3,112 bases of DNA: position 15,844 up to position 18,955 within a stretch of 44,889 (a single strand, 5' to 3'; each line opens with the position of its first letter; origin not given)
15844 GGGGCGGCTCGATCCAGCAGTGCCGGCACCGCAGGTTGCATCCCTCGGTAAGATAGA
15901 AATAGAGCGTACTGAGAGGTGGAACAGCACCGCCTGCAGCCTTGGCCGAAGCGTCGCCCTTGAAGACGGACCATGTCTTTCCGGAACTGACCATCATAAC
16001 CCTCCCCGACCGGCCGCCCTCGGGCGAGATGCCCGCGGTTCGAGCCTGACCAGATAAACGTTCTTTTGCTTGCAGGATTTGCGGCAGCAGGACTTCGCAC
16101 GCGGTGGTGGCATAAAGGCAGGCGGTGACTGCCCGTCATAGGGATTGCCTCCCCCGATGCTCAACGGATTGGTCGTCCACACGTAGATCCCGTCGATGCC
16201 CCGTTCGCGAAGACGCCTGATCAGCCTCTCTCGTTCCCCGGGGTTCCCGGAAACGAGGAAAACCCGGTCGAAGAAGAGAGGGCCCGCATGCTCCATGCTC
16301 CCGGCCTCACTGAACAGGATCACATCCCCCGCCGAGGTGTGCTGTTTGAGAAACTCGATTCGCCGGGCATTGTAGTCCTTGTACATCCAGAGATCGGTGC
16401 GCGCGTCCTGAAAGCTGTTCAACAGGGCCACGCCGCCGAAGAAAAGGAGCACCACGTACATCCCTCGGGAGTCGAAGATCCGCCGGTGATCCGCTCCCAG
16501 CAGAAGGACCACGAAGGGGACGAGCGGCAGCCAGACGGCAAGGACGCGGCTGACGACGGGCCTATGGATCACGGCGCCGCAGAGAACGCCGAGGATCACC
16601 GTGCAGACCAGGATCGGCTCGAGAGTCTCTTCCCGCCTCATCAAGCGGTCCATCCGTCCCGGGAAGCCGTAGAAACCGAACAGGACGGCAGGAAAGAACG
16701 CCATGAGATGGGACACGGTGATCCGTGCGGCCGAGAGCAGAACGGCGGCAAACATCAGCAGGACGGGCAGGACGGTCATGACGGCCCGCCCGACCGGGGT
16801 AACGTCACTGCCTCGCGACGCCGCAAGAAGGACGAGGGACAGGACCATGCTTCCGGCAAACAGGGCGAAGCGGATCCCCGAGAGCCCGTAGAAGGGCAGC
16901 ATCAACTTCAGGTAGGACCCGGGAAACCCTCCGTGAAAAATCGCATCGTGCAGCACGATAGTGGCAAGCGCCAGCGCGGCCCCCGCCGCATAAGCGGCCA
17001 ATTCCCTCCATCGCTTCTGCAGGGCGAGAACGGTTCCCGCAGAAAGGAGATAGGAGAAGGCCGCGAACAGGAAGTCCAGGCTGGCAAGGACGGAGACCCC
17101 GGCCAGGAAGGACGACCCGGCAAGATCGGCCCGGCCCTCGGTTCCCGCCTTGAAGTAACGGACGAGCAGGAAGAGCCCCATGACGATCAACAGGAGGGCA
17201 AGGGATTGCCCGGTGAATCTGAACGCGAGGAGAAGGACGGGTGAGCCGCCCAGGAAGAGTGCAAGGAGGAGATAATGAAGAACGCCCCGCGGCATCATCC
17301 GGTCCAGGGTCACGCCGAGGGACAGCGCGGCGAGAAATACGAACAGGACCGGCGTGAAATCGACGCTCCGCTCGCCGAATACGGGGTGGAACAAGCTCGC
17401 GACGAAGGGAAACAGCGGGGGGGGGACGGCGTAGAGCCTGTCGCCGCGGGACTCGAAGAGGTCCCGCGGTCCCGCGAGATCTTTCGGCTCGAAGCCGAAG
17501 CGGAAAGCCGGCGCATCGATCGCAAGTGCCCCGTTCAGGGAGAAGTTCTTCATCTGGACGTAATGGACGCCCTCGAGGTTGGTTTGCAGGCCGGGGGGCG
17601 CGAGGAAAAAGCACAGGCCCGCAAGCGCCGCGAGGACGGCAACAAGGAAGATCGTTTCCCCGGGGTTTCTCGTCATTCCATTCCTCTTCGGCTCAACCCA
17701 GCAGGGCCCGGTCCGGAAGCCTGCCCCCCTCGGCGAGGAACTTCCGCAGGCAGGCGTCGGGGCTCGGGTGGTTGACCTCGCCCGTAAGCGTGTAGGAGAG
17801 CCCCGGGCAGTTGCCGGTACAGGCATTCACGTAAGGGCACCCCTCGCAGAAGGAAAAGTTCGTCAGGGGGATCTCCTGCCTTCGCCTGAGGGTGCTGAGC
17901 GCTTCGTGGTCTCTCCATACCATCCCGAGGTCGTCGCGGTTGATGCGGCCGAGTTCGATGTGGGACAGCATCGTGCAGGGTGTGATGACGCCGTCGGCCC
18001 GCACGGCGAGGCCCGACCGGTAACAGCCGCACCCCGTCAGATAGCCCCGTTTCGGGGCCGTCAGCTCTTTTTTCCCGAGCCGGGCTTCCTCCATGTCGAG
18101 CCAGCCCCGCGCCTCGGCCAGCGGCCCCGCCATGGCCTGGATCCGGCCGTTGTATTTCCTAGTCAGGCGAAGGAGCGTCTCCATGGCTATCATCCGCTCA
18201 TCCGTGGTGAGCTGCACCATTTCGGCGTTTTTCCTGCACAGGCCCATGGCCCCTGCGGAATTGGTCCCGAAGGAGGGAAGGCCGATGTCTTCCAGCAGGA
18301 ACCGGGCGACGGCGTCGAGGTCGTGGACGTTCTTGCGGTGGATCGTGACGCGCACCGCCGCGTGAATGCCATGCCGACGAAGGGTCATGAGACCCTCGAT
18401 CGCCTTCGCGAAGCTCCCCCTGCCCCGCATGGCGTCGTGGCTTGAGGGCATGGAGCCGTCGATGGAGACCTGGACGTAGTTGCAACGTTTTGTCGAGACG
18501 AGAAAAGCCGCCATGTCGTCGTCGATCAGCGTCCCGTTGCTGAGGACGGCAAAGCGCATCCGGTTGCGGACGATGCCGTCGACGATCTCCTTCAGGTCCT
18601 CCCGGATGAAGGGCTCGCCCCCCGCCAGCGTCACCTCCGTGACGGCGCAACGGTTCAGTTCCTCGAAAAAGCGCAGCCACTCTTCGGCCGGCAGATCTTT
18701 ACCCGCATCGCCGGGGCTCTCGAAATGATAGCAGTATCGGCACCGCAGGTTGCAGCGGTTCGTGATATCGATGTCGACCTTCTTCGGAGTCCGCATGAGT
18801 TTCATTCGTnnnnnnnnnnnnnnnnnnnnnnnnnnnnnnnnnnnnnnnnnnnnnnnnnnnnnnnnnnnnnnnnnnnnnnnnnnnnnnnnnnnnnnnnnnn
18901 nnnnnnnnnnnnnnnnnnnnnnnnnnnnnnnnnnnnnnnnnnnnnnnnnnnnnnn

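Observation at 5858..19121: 13.3-kb translationally coupled RiPP/mini-protein maturation operon with an unusual enzyme combination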

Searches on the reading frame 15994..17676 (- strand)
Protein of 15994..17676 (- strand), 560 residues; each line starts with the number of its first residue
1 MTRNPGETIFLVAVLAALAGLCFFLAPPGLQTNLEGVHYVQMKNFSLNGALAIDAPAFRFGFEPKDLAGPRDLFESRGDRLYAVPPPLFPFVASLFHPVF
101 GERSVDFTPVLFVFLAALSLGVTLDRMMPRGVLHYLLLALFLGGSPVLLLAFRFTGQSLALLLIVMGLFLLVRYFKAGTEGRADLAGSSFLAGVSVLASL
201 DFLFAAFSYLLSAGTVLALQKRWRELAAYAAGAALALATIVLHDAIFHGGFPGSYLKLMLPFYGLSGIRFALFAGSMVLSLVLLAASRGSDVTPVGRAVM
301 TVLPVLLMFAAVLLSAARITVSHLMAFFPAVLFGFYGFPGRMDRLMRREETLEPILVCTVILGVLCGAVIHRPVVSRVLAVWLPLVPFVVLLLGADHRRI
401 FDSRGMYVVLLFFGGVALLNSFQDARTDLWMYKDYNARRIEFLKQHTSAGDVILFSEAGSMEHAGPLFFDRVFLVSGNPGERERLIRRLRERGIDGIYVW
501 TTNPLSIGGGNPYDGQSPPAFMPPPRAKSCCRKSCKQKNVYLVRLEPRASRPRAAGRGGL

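Call 4: search_protein_families(library=ncbifam, proteins=[window:15994-17676:-], max_evalue=0.01)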
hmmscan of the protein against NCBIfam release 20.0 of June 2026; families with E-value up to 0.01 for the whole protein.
window:15994-17676:- (560 aa): 1 family
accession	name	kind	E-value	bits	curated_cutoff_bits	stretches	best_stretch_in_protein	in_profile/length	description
NF047440.1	LA3751_2_3_fam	subfamily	2.3e-17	63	200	1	18-251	12-247/460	LA_3751/LA_3752 family putative glycosyltransferase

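Call 5: search_protein_families(library=pfam, proteins=[window:15994-17676:-], max_evalue=0.01)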
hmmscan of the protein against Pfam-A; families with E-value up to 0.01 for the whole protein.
window:15994-17676:- (560 aa): 0 families

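Call 32: search_solved_structures(query=window:15994-17676:-, max_evalue=10)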
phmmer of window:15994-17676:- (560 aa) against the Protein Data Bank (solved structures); distinct sequences matched with E-value up to 10: 0.

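Call 36: find_homologous_proteins(query=window:15994-17676:-, max_evalue=0.001)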
Query window:15994-17676:- (560 aa): 108 proteins with E <= 0.001 among 8000 candidates.
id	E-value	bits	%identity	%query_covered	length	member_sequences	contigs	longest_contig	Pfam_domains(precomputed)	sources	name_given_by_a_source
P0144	0.0e+0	1233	100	100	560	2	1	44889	-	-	-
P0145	1.3e-268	910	75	100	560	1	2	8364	-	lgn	-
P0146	1.1e-223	762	64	100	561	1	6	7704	-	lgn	-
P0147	2.6e-218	744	62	100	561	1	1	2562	-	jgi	jgi:hypothetical protein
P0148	1.2e-217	742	62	100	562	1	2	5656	-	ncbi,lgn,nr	ncbi:MAG: hypothetical protein A4E73_02385 [Syntrophaceae bacterium PtaU1.Bin231]|nr:MAG: hypothetic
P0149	2.9e-217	741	63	100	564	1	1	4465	-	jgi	jgi:hypothetical protein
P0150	7.5e-214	730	62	100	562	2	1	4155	-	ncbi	-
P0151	4.4e-212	724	61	99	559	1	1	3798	-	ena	-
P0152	4.8e-212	724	62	100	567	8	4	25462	-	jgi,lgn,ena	-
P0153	8.3e-211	719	61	100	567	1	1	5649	-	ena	-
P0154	3.2e-210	718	60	100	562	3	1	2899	-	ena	-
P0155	6.0e-210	717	62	100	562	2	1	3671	-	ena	-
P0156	6.8e-210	716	61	100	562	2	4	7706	-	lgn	-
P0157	1.9e-209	715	61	100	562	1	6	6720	-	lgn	-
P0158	5.7e-209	713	61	100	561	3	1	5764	-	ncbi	-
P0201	3.8e-181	622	54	100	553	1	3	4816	PF13231.13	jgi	jgi:hypothetical protein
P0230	1.4e-163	564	52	98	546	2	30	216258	-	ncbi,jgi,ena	jgi:hypothetical protein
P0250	3.7e-92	328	38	92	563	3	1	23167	-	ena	-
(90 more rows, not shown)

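Call 49: predict_structure(alignment_id=A5)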
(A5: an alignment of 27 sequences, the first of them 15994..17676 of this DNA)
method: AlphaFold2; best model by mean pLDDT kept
length: 560 residues; sequences in the alignment: 27
mean_pLDDT: 79.7   pTM: 0.83
mean pLDDT of the five models: 79.7, 77.8, 77.4, 73.9, 72.3
residues with pLDDT >= 90: 126; 70-90: 342; 50-70: 61; < 50: 31
segments of 3 or more residues with pLDDT < 50: 325-327, 528-530, 532-536, 548-560
pLDDT, mean of each block of 10 residues (from residue 1): 70 89 83 86 90 82 77 82 90 93 90 95 89 89 84 92 96 82 93 93 92 93 93 96 87 84 80 80 75 74 73 64 50 60 75 88 82 73 87 83 78 78 79 84 84 76 56 72 77 81 71 71 64 56 67 31
secondary structure, 60 per line:
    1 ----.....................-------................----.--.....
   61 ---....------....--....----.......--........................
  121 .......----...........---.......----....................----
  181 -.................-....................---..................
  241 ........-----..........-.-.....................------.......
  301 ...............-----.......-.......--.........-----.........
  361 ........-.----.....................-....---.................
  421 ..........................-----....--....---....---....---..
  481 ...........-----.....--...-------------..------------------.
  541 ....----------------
elements in order: H5-25 H33-48 H56-60 H64-67 E74-77 E80-83 H88-94 H97-127 H132-142 H146-152 H157-176 H182-198 H200-219 H223-248 H254-263 H267-287 H294-315 H321-327 H329-335 H338-346 H352-368 H375-395 H397-400 H404-446 E452-455 H458-461 H465-468 E472-475 H479-491 E497-501 E540-544

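Call 52: fold_search(model_id=the predicted structure, library=pdb)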
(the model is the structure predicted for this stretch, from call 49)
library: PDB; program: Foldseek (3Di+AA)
matches with E <= 10: 380; with E <= 0.001: 13
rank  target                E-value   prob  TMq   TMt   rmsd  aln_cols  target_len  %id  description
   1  6s7t_A                5.8e-06  1.00  0.51  0.42  11.4       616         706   13  Cryo-EM structure of human oligosaccharyltransferase complex OST-B (released 2019-12-18)
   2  5ezm                  1.3e-05  1.00  0.42  0.43  16.9       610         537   13  Crystal Structure of ArnT from Cupriavidus metallidurans in the apo state (released 2016-02-17)
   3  7zli_A                1.5e-05  1.00  0.42  0.37  12.7       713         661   11  Cryo-EM structure of C-mannosyltransferase CeDPY19, in complex with Dol25-P-Man and bound to CMT2-Fab and anti-Fab nan (released 2023-01-11)
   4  9s6t_A                1.7e-05  1.00  0.50  0.57   9.3       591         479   11  Ternary cryo-EM structure of chicken ALG12 with Dol25-PP-GlcNAc2Man7, Dol25-P-Man, and Fab (released 2026-03-18)
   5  5f15                  2.3e-05  1.00  0.41  0.42  13.7       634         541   11  Crystal Structure of ArnT from Cupriavidus metallidurans bound to Undecaprenyl phosphate (released 2016-02-17)
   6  7zlg_A                2.4e-05  1.00  0.40  0.36  11.7       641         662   12  Cryo-EM structure of C-mannosyltransferase CeDPY19, in complex with acceptor peptide and bound to CMT2-Fab and anti-Fa (released 2023-01-11)
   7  6gxc_A                3.5e-05  1.00  0.40  0.33  15.4       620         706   10  Bacterial oligosaccharyltransferase PglB in complex with an inhibitory peptide and a reactive lipid-linked oligosaccha (released 2018-11-14)
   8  6ezn_F                4.2e-05  1.00  0.42  0.37  12.6       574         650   11  Cryo-EM structure of the yeast oligosaccharyltransferase (OST) complex (released 2018-01-17)
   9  5ogl_A                8.1e-05  1.00  0.42  0.34  15.5       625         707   12  Structure of bacterial oligosaccharyltransferase PglB in complex with an acceptor peptide and an lipid-linked oligosac (released 2017-10-25)
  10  9s6u_A                8.4e-05  1.00  0.41  0.42   9.8       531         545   14  Ternary cryo-EM structure of human ALG9 with Dol25-PP-GlcNAc2Man8, Dol25-P-Man and Fab (released 2026-03-18)
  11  7oci_F                8.4e-05  1.00  0.41  0.37  12.6       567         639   12  Cryo-EM structure of yeast Ost6p containing oligosaccharyltransferase complex (released 2022-02-16)
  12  9s6s_A                1.6e-04  1.00  0.38  0.38  11.3       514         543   14  Ternary cryo-EM structure of human ALG9 with Dol25-PP-GlcNAc2Man6, Dol25-P-Man and Fab (released 2026-03-18)
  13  7zlh_A                4.2e-04  1.00  0.42  0.37  14.3       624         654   13  Cryo-EM structure of C-mannosyltransferase CeDPY19, in apo state, bound to CMT2-Fab and anti-Fab nanobody (released 2023-01-11)
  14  8imx_U                1.0e-03  1.00  0.34  0.43  17.3       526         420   12  Cryo-EM structure of GPI-T with a chimeric GPI-anchored protein (released 2023-08-16)
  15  9i5k_A                3.2e-03  1.00  0.42  0.47  11.9       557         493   12  Structure of the Chaetomium thermophilum Pmt4 homodimer (C2 symmetry) (released 2025-12-24)
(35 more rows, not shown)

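Call 70: find_encoding_contigs(protein=P0250, flank=10000, max_places=1)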
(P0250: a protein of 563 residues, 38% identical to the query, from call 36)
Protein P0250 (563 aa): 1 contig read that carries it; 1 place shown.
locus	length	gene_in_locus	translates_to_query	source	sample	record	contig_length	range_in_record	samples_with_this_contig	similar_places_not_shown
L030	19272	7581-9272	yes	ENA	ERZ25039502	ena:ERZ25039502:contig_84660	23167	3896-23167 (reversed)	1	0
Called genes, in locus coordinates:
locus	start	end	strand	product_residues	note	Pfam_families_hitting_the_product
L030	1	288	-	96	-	?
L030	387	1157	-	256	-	PF01012:ETF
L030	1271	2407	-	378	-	PF02771:Acyl-CoA_dh_N, PF02770:Acyl-CoA_dh_M, PF00441:Acyl-CoA_dh_1, PF08028:Acyl-CoA_dh_2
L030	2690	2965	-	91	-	PF05187:Fer4_ETF_QO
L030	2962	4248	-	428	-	PF00890:FAD_binding_2, PF01134:GIDA, PF01266:DAO, PF01494:FAD_binding_3, PF01946:Thi4 (weak), PF03486:HI0933_like (weak), PF12831:FAD_oxidored, PF13450:NAD_binding_8, +3 more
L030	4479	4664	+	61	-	PF05402:PqqD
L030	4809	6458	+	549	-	PF04055:Radical_SAM, PF04459:DUF512 (weak)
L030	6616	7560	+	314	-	PF04055:Radical_SAM, PF13186:SPASM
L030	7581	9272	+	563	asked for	-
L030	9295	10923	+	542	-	PF04055:Radical_SAM, PF13353:Fer4_12 (weak)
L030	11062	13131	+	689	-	PF27840:ScmC, PF04055:Radical_SAM, PF13353:Fer4_12 (faint)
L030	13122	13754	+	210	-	-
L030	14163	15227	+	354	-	PF13748:ABC_membrane_3 (faint), PF00664:ABC_membrane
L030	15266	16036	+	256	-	PF00005:ABC_tran, PF02463:SMC_N (faint), PF13304:AAA_21 (faint)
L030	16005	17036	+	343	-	PF00535:Glycos_transf_2, PF10111:Glyco_tranf_2_2, PF13641:Glyco_tranf_2_3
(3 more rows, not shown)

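Call 71: find_encoding_contigs(protein=P0230, flank=10000, max_places=1)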
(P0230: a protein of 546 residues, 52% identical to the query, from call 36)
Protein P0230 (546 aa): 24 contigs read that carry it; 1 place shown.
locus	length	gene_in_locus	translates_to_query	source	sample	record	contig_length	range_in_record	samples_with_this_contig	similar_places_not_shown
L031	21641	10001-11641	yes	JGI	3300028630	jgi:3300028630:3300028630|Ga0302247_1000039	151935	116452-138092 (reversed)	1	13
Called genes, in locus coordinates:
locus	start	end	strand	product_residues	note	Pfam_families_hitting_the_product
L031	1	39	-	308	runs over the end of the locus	PF00231:ATP-synt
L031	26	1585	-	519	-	PF02874:ATP-synt_ab_N, PF00006:ATP-synt_ab, PF00306:ATP-synt_ab_C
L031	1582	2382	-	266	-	PF00430:ATP-synt_B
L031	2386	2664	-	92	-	PF00137:ATP-synt_C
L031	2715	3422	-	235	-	PF00119:ATP-synt_A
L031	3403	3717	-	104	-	PF12966:AtpR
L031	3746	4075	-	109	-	PF09527:ATPase_gene1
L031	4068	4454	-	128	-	PF02823:ATP-synt_DE_N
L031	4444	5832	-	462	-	PF02874:ATP-synt_ab_N, PF00006:ATP-synt_ab, PF22919:ATP-synt_VA_C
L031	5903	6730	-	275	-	-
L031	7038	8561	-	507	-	PF00989:PAS (weak), PF08448:PAS_4, PF13188:PAS_8 (faint), PF13426:PAS_9 (weak), PF17765:MLTR_LBD (faint), PF08447:PAS_3 (faint), PF08448:PAS_4, PF00196:GerE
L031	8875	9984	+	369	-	PF04055:Radical_SAM, PF13353:Fer4_12 (weak), PF13186:SPASM (weak)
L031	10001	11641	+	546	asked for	-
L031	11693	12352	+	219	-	PF01797:Y1_Tnp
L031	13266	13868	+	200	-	PF27840:ScmC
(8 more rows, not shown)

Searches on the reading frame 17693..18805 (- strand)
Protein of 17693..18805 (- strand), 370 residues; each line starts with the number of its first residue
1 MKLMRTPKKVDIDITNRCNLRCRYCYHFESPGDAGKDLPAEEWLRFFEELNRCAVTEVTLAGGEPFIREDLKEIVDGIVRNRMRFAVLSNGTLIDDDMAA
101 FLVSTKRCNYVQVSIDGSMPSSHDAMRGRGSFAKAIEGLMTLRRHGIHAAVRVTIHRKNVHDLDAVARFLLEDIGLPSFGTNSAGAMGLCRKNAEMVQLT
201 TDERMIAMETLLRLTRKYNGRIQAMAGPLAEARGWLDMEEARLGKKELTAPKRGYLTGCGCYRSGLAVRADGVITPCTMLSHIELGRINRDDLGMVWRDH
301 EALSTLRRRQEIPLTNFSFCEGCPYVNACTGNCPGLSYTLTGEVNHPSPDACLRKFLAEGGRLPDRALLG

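Call 4: search_protein_families(library=ncbifam, proteins=[window:17693-18805:-], max_evalue=0.01)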
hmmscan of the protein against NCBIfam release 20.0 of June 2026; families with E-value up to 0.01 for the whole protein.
window:17693-18805:- (370 aa): 90 families (the best 25 are shown)
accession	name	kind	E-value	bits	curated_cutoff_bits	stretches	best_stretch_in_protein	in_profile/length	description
TIGR04250.1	SCM_rSAM_ScmE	equivalog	7.1e-181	600.9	400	1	6-364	1-358/358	SynChlorMet cassette radical SAM/SPASM protein ScmE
NF050035.1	rSAM_WgK_link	exception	2.3e-39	135.4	650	1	4-166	5-167/367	radical SAM/SPASM peptide maturase WgkB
TIGR04303.1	GeoRSP_rSAM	equivalog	3.3e-38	132.1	400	1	5-350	2-323/325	GeoRSP system radical SAM/SPASM protein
TIGR04051.1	rSAM_NirJ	equivalog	7.9e-38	130.3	515.45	1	13-350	7-345/354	heme d1 biosynthesis radical SAM protein NirJ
TIGR04347.1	pseudo_SAM_Halo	equivalog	1.8e-34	119.6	525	1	12-354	42-386/390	TIGR04347 family pseudo-SAM/SPASM protein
TIGR04054.1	rSAM_NirJ1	equivalog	8.6e-33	113.5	650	1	11-348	39-377/387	putative heme d1 biosynthesis radical SAM protein NirJ1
TIGR04546.1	rSAM_ahbC_deAc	equivalog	1.9e-31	109.2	650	1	12-177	43-206/390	12,18-didecarboxysiroheme deacetylase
TIGR04545.1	rSAM_ahbD_hemeb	equivalog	2.7e-31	109.2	500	1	12-344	4-328/339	heme b synthase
TIGR04251.1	SCM_rSAM_ScmF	equivalog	1.8e-29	103.3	400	1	12-343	8-331/353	SynChlorMet cassette radical SAM/SPASM protein ScmF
TIGR03962.1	mycofact_rSAM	equivalog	4.5e-29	101.7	265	1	7-168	11-171/339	mycofactocin radical SAM maturase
NF045574.1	sacti_mat_StsB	exception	1.3e-28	100.1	625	1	9-170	97-256/466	StsB family radical SAM/SPASM domain sactipeptide maturase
NF049973.1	radical_Rv1681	equivalog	9.4e-28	97.1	380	1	17-170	81-234/326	Rv1681 family radical SAM protein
TIGR04055.1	rSAM_NirJ2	equivalog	2.6e-27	96.2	500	2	13-171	5-162/326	putative heme d1 biosynthesis radical SAM protein NirJ2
NF047865.1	rSAM_PapB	equivalog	3.1e-27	95.7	340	1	12-347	7-330/330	PapB family radical SAM/SPASM ranthipeptide maturase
TIGR03913.1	rad_SAM_trio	equivalog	6.7e-26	90.7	591.75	1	7-344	18-346/477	GDL motif peptide-associated radical SAM/SPASM maturase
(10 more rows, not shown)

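Call 5: search_protein_families(library=pfam, proteins=[window:17693-18805:-], max_evalue=0.01)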
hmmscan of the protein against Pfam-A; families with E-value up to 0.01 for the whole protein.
window:17693-18805:- (370 aa): 3 families
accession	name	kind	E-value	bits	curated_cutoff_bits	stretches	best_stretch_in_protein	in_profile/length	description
PF04055.27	Radical_SAM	-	1.6e-27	97.2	29.5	1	14-170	3-166/166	Radical SAM superfamily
PF13353.11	Fer4_12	-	2.4e-08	34.8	22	1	17-124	14-122/137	4Fe-4S single cluster domain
PF13186.11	SPASM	-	9.7e-07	29.4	21.5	1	259-324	1-67/67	Iron-sulfur cluster-binding domain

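Call 21: find_encoding_contigs(protein=window:17693-18805:-, flank=10000, max_places=4)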
Protein window:17693-18805:- (370 aa): 1 contig read that carries it; 1 place shown.
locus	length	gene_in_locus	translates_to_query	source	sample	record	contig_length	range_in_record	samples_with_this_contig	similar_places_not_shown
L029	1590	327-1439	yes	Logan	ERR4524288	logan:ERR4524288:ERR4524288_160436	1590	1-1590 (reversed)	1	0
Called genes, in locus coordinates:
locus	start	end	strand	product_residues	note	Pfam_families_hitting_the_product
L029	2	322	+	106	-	?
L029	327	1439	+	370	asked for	PF04055:Radical_SAM, PF13353:Fer4_12, PF13186:SPASM (weak)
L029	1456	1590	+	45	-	?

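Call 57: search_solved_structures(query=window:17693-18805:-, max_evalue=0.001)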
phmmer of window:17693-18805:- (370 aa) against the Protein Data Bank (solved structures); distinct sequences matched with E-value up to 0.001: 19.
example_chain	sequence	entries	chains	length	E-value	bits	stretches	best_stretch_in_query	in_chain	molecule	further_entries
6efn_A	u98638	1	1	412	2e-18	69.8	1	9-168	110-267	Sporulation killing factor maturation protein SkfB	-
6c8v_A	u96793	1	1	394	1.7e-09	40.4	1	7-165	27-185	Coenzyme PQQ synthesis protein E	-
5wgg_A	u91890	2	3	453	1.4e-07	34.1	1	8-129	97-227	Radical SAM domain protein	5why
7tol_A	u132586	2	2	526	3.9e-07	32.6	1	10-174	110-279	glycerol dibiphytanyl glycerol tetraether - macrocyclic archaeol synthase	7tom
6q2p_A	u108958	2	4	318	4.2e-07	32.5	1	5-146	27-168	Radical S-adenosyl methionine domain-containing protein 2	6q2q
5vsl_A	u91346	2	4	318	4.3e-07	32.5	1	5-146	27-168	Radical S-adenosyl methionine domain-containing protein 2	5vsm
1tv7_A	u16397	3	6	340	5.6e-07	32.1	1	3-155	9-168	Molybdenum cofactor biosynthesis protein A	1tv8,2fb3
2fb2_A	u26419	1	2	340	5.9e-07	32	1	3-155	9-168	Molybdenum cofactor biosynthesis protein A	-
8wm2_A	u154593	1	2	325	2.2e-06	30.2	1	13-101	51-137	Fe-S radical SAM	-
7vob_C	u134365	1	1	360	2.4e-06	30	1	14-172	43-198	Cytosylglucuronate decarboxylase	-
7voc_C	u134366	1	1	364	2.5e-06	30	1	14-172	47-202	Cytosylglucuronate decarboxylase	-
7n7h_A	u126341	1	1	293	2.1e-05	26.9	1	5-97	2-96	VIPERIN-LIKE ENZYME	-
9dfu_A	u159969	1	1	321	2.8e-05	26.6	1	5-99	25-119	Radical SAM core domain-containing protein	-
5v1q_A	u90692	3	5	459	5e-05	25.7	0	12-107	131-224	Radical SAM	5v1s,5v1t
9dfn_A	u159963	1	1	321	5e-05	25.7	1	5-99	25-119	Radical SAM core domain-containing protein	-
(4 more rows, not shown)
